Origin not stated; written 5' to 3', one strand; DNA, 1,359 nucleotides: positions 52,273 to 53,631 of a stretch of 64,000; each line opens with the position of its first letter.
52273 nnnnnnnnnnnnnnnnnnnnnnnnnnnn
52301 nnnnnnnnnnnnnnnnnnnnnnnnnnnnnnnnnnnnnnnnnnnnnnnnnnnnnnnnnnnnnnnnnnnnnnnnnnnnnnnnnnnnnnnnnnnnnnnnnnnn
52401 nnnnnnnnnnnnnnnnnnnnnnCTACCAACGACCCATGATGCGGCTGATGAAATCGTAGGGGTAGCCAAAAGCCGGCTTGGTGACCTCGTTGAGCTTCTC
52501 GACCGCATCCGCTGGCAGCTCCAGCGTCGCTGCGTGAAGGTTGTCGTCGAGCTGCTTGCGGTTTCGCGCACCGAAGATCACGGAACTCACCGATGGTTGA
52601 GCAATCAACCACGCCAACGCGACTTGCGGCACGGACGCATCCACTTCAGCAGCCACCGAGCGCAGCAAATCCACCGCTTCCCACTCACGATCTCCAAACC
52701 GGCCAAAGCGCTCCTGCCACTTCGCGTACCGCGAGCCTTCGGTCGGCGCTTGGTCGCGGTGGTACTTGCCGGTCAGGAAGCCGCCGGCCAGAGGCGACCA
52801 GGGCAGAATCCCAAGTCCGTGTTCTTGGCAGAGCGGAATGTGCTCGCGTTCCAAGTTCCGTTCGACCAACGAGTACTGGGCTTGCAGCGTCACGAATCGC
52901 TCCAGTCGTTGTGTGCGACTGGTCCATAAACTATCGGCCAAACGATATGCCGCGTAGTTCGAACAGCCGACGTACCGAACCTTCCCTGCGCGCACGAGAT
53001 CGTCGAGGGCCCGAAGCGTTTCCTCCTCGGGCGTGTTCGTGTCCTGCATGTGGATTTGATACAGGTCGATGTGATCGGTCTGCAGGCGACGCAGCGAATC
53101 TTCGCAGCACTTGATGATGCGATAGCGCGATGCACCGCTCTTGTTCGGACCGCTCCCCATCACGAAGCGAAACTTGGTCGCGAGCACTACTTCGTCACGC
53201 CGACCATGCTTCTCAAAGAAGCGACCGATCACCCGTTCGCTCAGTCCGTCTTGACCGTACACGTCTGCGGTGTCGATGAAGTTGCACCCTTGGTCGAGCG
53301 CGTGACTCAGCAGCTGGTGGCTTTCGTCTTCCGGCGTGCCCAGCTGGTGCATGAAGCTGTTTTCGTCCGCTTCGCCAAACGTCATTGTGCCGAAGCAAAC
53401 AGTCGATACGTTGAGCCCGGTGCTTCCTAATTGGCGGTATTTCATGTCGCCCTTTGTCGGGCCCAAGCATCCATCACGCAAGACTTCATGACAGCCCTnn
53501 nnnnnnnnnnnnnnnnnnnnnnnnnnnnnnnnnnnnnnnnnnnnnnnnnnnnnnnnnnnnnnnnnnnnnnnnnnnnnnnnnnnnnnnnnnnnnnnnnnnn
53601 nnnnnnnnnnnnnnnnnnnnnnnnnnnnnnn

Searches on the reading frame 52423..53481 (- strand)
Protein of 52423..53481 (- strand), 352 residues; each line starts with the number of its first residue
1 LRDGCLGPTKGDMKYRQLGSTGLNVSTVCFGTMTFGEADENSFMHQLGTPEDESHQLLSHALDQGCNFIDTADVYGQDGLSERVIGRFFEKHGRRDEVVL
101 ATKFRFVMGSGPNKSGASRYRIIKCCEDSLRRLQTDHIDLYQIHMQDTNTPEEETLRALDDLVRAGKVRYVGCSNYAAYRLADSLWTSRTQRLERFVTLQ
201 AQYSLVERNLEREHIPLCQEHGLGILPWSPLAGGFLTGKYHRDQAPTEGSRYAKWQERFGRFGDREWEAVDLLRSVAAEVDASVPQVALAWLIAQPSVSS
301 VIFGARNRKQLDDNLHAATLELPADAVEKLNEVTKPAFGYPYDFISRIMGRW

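Call 31: search_protein_families(library=pfam, proteins=[window:52423-53481:-], max_evalue=0.001)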
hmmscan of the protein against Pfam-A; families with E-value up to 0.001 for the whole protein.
window:52423-53481:- (352 aa): 1 family
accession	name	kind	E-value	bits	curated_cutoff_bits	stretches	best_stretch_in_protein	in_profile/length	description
PF00248.27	Aldo_ket_red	-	1.7e-79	267.3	24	1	28-333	2-289/291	Aldo/keto reductase family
